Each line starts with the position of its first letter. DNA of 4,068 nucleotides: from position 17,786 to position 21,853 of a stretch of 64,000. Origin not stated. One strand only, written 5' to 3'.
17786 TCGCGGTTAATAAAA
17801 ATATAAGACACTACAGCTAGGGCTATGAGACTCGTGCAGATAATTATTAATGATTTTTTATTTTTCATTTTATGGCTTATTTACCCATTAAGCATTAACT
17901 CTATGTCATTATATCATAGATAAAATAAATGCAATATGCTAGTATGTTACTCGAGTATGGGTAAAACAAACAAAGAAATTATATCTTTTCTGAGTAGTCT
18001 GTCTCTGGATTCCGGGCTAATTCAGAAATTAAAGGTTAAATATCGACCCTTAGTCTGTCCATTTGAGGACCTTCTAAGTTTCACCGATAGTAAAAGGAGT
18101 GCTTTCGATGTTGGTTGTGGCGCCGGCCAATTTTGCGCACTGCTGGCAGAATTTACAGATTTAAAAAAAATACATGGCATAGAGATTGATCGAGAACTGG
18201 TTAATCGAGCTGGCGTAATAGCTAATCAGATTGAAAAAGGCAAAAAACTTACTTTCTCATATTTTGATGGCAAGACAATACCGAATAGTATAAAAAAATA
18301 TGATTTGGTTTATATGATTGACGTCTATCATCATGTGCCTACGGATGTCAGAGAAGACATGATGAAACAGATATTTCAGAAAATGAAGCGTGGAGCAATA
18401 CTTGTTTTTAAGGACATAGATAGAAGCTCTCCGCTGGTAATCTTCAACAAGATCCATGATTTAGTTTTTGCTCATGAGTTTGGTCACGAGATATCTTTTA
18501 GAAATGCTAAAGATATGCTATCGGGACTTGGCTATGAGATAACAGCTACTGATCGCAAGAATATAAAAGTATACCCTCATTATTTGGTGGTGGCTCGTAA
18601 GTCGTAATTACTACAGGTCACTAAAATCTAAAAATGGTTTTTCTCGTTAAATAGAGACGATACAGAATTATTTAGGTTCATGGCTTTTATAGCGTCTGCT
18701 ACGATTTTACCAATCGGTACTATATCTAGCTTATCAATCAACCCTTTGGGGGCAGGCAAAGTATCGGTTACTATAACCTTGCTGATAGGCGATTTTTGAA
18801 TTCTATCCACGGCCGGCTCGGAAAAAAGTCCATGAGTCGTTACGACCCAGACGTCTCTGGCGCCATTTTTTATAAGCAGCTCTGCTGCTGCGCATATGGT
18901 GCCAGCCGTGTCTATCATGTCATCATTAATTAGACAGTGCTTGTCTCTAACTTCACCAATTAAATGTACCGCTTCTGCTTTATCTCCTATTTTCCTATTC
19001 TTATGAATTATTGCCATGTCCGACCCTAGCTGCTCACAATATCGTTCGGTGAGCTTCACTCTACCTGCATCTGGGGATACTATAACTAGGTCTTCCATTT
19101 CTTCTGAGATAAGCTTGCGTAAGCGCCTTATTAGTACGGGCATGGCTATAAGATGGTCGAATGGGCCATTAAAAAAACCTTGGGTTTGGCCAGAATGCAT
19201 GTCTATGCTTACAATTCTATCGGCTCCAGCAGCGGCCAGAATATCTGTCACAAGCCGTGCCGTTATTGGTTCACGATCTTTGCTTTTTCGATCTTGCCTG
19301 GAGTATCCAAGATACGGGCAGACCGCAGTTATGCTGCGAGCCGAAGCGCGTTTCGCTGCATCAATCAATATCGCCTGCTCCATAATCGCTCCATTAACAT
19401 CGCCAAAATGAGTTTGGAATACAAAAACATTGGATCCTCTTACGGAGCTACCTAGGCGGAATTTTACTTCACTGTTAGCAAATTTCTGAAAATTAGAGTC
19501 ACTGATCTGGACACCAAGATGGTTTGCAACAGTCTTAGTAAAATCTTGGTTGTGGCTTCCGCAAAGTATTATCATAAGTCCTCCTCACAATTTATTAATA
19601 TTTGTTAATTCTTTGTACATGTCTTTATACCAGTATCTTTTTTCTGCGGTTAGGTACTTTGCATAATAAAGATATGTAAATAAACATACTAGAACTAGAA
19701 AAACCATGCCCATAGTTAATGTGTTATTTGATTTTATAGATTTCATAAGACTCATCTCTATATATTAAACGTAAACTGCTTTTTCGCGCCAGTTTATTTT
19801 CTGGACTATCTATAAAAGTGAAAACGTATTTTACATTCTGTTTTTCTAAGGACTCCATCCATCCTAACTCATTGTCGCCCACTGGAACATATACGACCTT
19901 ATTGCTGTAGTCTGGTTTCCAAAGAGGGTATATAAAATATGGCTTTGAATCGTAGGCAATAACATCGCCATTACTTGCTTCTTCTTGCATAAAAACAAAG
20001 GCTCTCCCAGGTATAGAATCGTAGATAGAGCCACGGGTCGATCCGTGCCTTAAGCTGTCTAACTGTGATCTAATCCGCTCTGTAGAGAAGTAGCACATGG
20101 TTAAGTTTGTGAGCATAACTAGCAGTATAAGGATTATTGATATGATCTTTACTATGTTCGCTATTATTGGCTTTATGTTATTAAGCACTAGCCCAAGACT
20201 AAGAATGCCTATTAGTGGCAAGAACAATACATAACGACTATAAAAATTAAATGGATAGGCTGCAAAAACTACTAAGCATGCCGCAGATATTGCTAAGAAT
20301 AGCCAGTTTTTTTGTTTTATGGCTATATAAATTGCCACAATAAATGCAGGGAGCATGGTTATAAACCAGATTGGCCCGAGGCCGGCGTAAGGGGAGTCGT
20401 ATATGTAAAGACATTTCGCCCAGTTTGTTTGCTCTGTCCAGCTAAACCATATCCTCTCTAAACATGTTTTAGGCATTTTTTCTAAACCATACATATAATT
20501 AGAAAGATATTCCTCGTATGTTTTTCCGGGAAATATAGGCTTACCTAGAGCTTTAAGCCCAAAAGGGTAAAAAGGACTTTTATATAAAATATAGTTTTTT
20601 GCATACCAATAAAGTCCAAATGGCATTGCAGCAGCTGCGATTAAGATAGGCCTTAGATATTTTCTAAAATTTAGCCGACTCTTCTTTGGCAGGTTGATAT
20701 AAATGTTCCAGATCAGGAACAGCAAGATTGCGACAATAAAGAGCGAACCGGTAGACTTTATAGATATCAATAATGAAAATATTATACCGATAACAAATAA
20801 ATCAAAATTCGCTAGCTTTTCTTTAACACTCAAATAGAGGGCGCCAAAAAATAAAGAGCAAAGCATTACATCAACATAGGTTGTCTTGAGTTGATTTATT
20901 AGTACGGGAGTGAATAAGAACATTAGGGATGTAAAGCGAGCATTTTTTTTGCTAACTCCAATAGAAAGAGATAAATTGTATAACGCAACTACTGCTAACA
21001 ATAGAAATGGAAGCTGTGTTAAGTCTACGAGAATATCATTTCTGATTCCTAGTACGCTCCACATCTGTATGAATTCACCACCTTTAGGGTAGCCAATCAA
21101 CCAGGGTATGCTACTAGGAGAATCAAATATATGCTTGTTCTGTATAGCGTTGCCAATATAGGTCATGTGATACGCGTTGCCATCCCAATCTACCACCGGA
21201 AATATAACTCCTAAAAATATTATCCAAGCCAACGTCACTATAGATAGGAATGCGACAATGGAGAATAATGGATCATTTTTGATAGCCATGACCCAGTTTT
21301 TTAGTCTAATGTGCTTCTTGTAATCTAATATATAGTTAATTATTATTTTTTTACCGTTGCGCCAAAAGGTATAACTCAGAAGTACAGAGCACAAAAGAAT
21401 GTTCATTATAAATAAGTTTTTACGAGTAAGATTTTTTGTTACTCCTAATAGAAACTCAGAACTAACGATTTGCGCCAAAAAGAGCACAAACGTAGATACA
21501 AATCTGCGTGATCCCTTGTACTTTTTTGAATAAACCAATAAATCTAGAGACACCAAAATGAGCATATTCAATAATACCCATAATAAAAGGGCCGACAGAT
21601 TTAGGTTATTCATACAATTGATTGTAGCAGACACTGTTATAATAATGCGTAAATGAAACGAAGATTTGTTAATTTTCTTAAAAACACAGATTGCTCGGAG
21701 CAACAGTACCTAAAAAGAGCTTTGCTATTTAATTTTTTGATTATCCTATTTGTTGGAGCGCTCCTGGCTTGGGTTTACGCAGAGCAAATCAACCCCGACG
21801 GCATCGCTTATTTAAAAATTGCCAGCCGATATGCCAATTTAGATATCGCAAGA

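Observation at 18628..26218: Arabinogalactan-style lipid-linked pentofuranose pathway (prs, two GT-C enzymes, Glf-like flavoenzyme, DPPR-synthase-like UbiA, HAD phosphatase)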

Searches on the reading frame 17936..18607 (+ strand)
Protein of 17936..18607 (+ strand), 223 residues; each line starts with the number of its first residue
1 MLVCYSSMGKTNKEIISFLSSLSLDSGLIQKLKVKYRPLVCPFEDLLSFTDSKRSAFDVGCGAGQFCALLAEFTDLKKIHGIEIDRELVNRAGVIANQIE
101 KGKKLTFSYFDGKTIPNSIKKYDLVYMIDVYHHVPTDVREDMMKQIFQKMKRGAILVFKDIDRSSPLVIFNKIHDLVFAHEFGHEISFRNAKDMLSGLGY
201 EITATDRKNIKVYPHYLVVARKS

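Call 3: search_protein_families(library=pfam, proteins=[window:17936-18607:+], max_evalue=0.01)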
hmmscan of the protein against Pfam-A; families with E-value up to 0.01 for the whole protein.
window:17936-18607:+ (223 aa): 9 families
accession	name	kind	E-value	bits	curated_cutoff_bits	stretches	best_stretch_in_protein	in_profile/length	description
PF13489.12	Methyltransf_23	-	4.4e-16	59.5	27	1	50-204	20-163/164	Methyltransferase domain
PF13847.12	Methyltransf_31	-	3.4e-11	43.4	27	1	52-168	3-119/145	Methyltransferase domain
PF13649.12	Methyltransf_25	-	3.5e-11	44.1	27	1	58-153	3-96/97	Methyltransferase domain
PF08242.18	Methyltransf_12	-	4.6e-11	43.7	30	1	58-156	2-98/98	Methyltransferase domain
PF08241.18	Methyltransf_11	-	8.2e-11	42.8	21.2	1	58-158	2-95/95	Methyltransferase domain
PF01135.25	PCMT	-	0.00052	20.3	20.3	1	44-138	66-159/210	Protein-L-isoaspartate(D-aspartate) O-methyltransferase (PCMT)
PF02353.26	CMAS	-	0.00055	19.8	27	1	57-164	67-170/273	Mycolic acid cyclopropane synthetase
PF05175.20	MTS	-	0.0043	17.1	23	1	52-101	31-82/170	Methyltransferase small domain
PF02390.23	Methyltransf_4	-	0.0044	16.9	24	0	56-122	5-71/173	Putative methyltransferase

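Call 4: search_protein_families(library=ncbifam, proteins=[window:17936-18607:+], max_evalue=0.01)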
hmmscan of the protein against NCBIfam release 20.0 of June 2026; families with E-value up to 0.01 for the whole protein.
window:17936-18607:+ (223 aa): 27 families (the best 25 are shown)
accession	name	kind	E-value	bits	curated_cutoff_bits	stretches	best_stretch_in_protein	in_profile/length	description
TIGR01983.1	UbiG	equivalog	5.1e-10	39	102.95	1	53-164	50-157/228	bifunctional 2-polyprenyl-6-hydroxyphenol methylase/3-demethylubiquinol 3-O-methyltransferase UbiG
TIGR02021.1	BchM-ChlM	equivalog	3.5e-09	36.4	158.9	1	56-213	58-211/218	magnesium protoporphyrin IX methyltransferase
NF040539.1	AST_met_ArsM_2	exception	5.1e-07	29.8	240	1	42-166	44-171/262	putative arsinothricin biosynthesis methyltransferase ArsM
NF041537.1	ArsM_AhpD_UU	exception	8.5e-07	28.1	510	1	54-161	78-183/345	arsenite methyltransferase/AhpD domain selenoprotein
NF004851.0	PRK06202.1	equivalog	9.2e-07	28.5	243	1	48-165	56-171/237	hypothetical protein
NF010703.0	PRK14103.1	equivalog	4.2e-06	26.4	320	1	42-165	17-134/256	trans-aconitate 2-methyltransferase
TIGR03587.1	Pse_Me-ase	hypoth_equivalog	4.7e-06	26.9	112.05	1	43-153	34-137/204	pseudaminic acid biosynthesis-associated methylase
NF043040.1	corrin_prot_MT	hypoth_equivalog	5.8e-06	25.9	180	1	52-160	41-149/216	corrinoid protein-associated methyltransferase CpaM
TIGR04290.1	meth_Rta_06860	hypoth_equivalog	2.1e-05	24.1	300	1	53-167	50-158/226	TIGR04290 family methyltransferase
NF041536.1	ArsM_DUF2284_UU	exception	2.2e-05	23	575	1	20-160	42-182/459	arsenite methyltransferase/DUF2284 domain selenoprotein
NF053839.1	CPFASynBruc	equivalog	3.5e-05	23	600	1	53-170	175-288/410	cyclopropane fatty acid synthase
TIGR04074.1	bacter_Hen1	equivalog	4.3e-05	22.2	340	1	53-157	283-391/462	3' terminal RNA ribose 2'-O-methyltransferase Hen1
NF038261.1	rhodoquin_RquA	equivalog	0.00011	22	175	1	56-178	53-173/218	rhodoquinone biosynthesis methyltransferase RquA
NF011650.0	PRK15068.1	equivalog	0.00016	20.6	209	1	53-158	123-225/324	tRNA 5-methoxyuridine(34)/uridine 5-oxyacetic acid(34) synthase CmoB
NF040703.1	cyclopro_CfaB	exception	0.00021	20.2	650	1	56-159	163-264/393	C17 cyclopropane fatty acid synthase CfaB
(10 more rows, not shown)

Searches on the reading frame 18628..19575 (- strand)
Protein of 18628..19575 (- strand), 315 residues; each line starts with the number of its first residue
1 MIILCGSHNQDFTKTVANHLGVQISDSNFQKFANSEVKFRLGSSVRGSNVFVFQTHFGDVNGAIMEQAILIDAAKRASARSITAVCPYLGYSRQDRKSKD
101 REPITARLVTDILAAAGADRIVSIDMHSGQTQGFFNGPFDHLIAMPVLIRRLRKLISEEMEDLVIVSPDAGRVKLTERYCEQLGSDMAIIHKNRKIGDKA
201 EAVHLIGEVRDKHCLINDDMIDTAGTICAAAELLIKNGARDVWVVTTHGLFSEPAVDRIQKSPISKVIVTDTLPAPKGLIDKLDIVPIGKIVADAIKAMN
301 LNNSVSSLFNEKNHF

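Call 3: search_protein_families(library=pfam, proteins=[window:18628-19575:-], max_evalue=0.01)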
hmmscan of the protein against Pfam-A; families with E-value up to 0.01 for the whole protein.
window:18628-19575:- (315 aa): 4 families
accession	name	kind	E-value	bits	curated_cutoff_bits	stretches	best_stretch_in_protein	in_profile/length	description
PF13793.12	Pribosyltran_N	-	1.1e-42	145.1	25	1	1-117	1-117/117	N-terminal domain of ribose phosphate pyrophosphokinase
PF14572.12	Pribosyl_synth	-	6.8e-23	82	27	1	202-309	74-183/184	Phosphoribosyl synthetase-associated domain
PF00156.33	Pribosyltran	-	7.5e-13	48.5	26.3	1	148-248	11-124/158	Phosphoribosyl transferase domain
PF14681.12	UPRTase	-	0.00033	20.6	27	1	203-262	112-171/206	Uracil phosphoribosyltransferase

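Call 4: search_protein_families(library=ncbifam, proteins=[window:18628-19575:-], max_evalue=0.01)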
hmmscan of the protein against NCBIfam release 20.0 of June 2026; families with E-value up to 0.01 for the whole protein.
window:18628-19575:- (315 aa): 20 families
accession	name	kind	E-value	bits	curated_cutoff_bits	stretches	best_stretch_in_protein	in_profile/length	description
NF002844.0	PRK03092.1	equivalog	5.8e-114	380.7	438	1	1-312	12-325/326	ribose-phosphate diphosphokinase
NF002320.0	PRK01259.1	subfamily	1.9e-104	349.5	297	1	1-310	7-315/316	ribose-phosphate diphosphokinase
TIGR01251.1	ribP_PPkin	subfamily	2.1e-101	338.9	113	1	1-310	1-309/309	ribose-phosphate diphosphokinase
NF002618.0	PRK02269.1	equivalog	1.7e-88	297.4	460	1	5-312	10-319/321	ribose-phosphate diphosphokinase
NF002758.0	PRK02812.1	equivalog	2.2e-87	293.3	518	1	3-309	24-329/330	ribose-phosphate pyrophosphokinase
NF001815.0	PRK00553.1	equivalog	9.8e-80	268.1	484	1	2-311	11-323/332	ribose-phosphate pyrophosphokinase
NF003428.0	PRK04923.1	equivalog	1.3e-75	254.5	536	1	2-309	8-317/319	ribose-phosphate diphosphokinase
NF002686.0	PRK02458.1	equivalog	3.6e-72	243.6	506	1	7-312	16-319/323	ribose-phosphate diphosphokinase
NF002095.0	PRK00934.1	equivalog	7.2e-61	205.9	296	1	1-279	1-273/287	ribose-phosphate diphosphokinase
NF005299.0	PRK06827.1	subfamily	3.4e-41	141.2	327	1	26-313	57-372/383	phosphoribosylpyrophosphate synthetase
NF005537.0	PRK07199.1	subfamily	9.6e-39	133.2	322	1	3-280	5-280/301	ribose-phosphate diphosphokinase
NF008616.0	PRK11595.1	equivalog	0.00011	21.7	304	1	201-245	177-221/227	DNA utilization protein GntX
TIGR01090.1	apt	equivalog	0.00026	21.1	185.85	1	210-242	108-140/169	adenine phosphoribosyltransferase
NF002636.0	PRK02304.1-5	equivalog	0.0012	18.4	125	1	210-246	116-152/176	adenine phosphoribosyltransferase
NF001097.0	PRK00129.1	equivalog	0.0015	18.3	114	1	202-262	115-173/209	uracil phosphoribosyltransferase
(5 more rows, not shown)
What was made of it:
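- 18628..19575 (-): Ribose-phosphate diphosphokinase (Prs), the PRPP supplier. TIGR01251 at 339 bits, NF002320 at 350 bits (call 4).
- Checked: prs, 18628-19575 (-): TIGR01251 339 bits (call 4).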

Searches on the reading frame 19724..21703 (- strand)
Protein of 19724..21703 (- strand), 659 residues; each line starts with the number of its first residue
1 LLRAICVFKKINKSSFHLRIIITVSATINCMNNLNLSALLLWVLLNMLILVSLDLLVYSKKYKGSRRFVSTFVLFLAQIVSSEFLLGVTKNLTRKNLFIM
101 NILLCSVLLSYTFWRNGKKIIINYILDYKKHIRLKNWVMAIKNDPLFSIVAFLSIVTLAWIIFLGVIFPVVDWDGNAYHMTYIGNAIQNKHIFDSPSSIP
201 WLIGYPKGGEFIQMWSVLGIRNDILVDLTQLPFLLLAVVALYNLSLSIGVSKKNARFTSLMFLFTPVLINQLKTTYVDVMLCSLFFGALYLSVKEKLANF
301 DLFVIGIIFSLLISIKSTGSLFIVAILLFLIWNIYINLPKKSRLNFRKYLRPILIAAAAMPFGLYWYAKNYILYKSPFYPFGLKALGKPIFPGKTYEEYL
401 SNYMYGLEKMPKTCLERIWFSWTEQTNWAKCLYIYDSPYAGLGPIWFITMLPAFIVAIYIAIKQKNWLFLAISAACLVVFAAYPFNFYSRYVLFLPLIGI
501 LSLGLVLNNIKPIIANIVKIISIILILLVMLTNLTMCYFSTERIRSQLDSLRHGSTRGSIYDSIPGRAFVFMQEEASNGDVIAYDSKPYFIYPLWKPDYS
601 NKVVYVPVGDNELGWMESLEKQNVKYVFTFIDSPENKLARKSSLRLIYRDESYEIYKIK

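Call 3: search_protein_families(library=pfam, proteins=[window:19724-21703:-], max_evalue=0.01)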
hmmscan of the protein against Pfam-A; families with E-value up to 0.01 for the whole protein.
window:19724-21703:- (659 aa): 0 families

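Call 4: search_protein_families(library=ncbifam, proteins=[window:19724-21703:-], max_evalue=0.01)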
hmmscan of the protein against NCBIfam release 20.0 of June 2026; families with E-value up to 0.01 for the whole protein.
window:19724-21703:- (659 aa): 0 families

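Call 20: search_solved_structures(query=window:19724-21703:-, max_evalue=10)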
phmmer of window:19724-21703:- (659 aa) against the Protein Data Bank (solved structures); distinct sequences matched with E-value up to 10: 1.
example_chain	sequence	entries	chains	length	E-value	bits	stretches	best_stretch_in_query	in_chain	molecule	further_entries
3gvk_A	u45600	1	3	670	2.5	9.3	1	543-612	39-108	Endo-N-acetylneuraminidase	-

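Call 22: find_homologous_proteins(query=window:19724-21613:-, max_evalue=0.00001)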
Query window:19724-21613:- (629 aa): 83 proteins with E <= 0.00001 among 8000 candidates.
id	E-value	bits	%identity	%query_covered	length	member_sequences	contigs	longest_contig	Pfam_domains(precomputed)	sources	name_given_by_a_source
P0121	0.0e+0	1393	100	100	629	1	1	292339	-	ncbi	-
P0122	1.1e-201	689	50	96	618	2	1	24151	PF02366.25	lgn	-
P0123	6.8e-199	680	49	97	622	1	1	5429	PF02366.25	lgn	-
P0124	1.9e-198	679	50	97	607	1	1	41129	-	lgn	-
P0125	4.0e-198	678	50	97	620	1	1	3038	-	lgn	-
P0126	2.6e-197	675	49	98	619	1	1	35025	-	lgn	-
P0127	4.9e-197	674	50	99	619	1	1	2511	PF02366.25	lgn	-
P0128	6.4e-196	670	50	98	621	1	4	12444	PF02366.25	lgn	-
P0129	3.2e-194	665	49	96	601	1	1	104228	-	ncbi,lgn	-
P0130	5.6e-193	661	50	97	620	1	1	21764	PF02366.25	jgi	jgi:hypothetical protein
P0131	5.8e-193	661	50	97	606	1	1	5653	PF02366.25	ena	-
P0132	6.8e-193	660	46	98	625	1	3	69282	-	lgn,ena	-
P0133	1.3e-192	659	49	97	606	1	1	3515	PF02366.25,PF26626.1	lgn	-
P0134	2.3e-192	659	49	98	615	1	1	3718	PF02366.25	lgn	-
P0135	1.6e-191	656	47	99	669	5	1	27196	-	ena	-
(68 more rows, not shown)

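Call 34: predict_structure(alignment_id=A1)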
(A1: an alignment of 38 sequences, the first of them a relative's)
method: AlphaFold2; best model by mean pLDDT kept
length: 629 residues; sequences in the alignment: 38
mean_pLDDT: 90.5   pTM: 0.92
mean pLDDT of the five models: 90.5, 89.9, 88.8, 88.3, 87.8
residues with pLDDT >= 90: 451; 70-90: 143; 50-70: 26; < 50: 9
segments of 3 or more residues with pLDDT < 50: 397-400, 402-406
pLDDT, mean of each block of 10 residues (from residue 1): 83 97 97 95 97 97 97 98 96 93 82 95 96 90 86 96 92 91 96 92 97 98 98 92 91 98 94 98 93 95 95 94 96 93 90 85 82 67 78 57 52 88 97 98 94 72 93 98 98 94 70 89 83 86 94 92 93 89 87 96 94 95 94
secondary structure, 60 per line:
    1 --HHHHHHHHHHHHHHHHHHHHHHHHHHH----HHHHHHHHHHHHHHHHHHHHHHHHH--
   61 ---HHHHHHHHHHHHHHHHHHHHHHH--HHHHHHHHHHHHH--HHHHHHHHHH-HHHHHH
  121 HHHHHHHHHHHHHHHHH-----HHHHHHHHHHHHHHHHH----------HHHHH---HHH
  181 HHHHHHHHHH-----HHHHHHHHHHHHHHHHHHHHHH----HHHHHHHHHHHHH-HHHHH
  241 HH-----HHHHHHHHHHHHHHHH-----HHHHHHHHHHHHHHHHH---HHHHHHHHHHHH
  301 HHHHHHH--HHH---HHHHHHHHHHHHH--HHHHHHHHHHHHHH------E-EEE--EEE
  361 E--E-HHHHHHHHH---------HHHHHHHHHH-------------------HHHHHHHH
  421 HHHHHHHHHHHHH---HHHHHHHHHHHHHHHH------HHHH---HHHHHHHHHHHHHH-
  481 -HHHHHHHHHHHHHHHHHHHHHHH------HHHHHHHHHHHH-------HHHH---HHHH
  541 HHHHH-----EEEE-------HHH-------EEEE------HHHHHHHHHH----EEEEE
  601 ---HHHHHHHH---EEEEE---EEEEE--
elements in order: H3-29 H34-58 H64-86 H89-101 H104-113 H115-137 H143-159 H170-174 H178-190 H196-217 H222-234 H236-242 H248-263 H269-285 H289-307 H316-328 H331-344 E353-355 E358-361 H366-374 H384-393 H413-433 H437-452 H459-462 H466-479 H482-504 H511-522 H530-533 H537-545 E551-554 E572-575 H582-591 E596-600 H604-611 E615-619 E623-627
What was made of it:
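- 19724..21613 (-): GT-C glycosyltransferase "A" (629 aa), the best candidate for the extracytoplasmic pentofuranosyltransferase. AF2 model pLDDT 90.5 (call 34).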

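Call 38: fold_search(model_id=the predicted structure, library=pdb)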
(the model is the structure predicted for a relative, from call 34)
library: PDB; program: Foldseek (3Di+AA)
matches with E <= 10: 404; with E <= 0.001: 11
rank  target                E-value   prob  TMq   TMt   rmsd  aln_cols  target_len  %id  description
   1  5ezm                  8.2e-07  1.00  0.45  0.51  11.0       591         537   12  Crystal Structure of ArnT from Cupriavidus metallidurans in the apo state (released 2016-02-17)
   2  5f15                  1.7e-06  1.00  0.45  0.51  11.4       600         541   12  Crystal Structure of ArnT from Cupriavidus metallidurans bound to Undecaprenyl phosphate (released 2016-02-17)
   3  7e9s_A                7.4e-06  1.00  0.38  0.29  15.4       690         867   12  Archaeal oligosaccharyltransferase AglB from Archaeoglobus fulgidus in complex with an inhibitory peptide and a dolich (released 2021-09-08)
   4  5gmy_A                1.3e-05  1.00  0.38  0.30  16.8       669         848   13  Crystal structure of the Archaeoglobus fulgidus oligosaccharyltransferase (O29867_ARCFU) tethered with an acceptor pep (released 2017-02-01)
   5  3wak                  1.3e-05  1.00  0.37  0.29  15.4       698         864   12  Crystal structure of the Archaeoglobus fulgidus oligosaccharyltransferase (O29867_ARCFU) in the apo form (released 2013-10-30)
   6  7zli_A                3.0e-05  1.00  0.38  0.36  13.4       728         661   10  Cryo-EM structure of C-mannosyltransferase CeDPY19, in complex with Dol25-P-Man and bound to CMT2-Fab and anti-Fab nan (released 2023-01-11)
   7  3waj                  3.3e-05  1.00  0.36  0.30  15.5       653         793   11  Crystal structure of the Archaeoglobus fulgidus oligosaccharyltransferase (O29867_ARCFU) complex with Zn and sulfate (released 2013-10-30)
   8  9i5k_A                1.8e-04  1.00  0.41  0.51  11.3       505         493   14  Structure of the Chaetomium thermophilum Pmt4 homodimer (C2 symmetry) (released 2025-12-24)
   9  7zlg_A                2.4e-04  1.00  0.40  0.38  10.8       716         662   11  Cryo-EM structure of C-mannosyltransferase CeDPY19, in complex with acceptor peptide and bound to CMT2-Fab and anti-Fa (released 2023-01-11)
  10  6s7t_A                4.8e-04  1.00  0.39  0.36  10.4       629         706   12  Cryo-EM structure of human oligosaccharyltransferase complex OST-B (released 2019-12-18)
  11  9s6s_A                9.8e-04  1.00  0.41  0.46  10.1       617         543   10  Ternary cryo-EM structure of human ALG9 with Dol25-PP-GlcNAc2Man6, Dol25-P-Man and Fab (released 2026-03-18)
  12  9s6u_A                1.3e-03  1.00  0.43  0.47   9.0       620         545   10  Ternary cryo-EM structure of human ALG9 with Dol25-PP-GlcNAc2Man8, Dol25-P-Man and Fab (released 2026-03-18)
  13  8if8_C                2.2e-03  1.00  0.43  0.45  14.5       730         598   10  Arabinosyltransferase AftA (released 2023-05-31)
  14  9dm5                  5.6e-03  1.00  0.28  0.41   9.8       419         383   14  Product-Bound mannosyltransferase PimE (released 2025-06-25)
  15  8if8_B                5.8e-03  1.00  0.45  0.45  14.8       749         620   10  Arabinosyltransferase AftA (released 2023-05-31)
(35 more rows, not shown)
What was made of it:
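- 19724..21613 (-): The top 27 Foldseek PDB hits are all GT-C-fold membrane proteins, nearly all glycosyltransferases: ArnT at 8e-7, then AglB, DPY19, Pmt4, ALG9, AftA, PimE, Emb and AftD (call 38).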
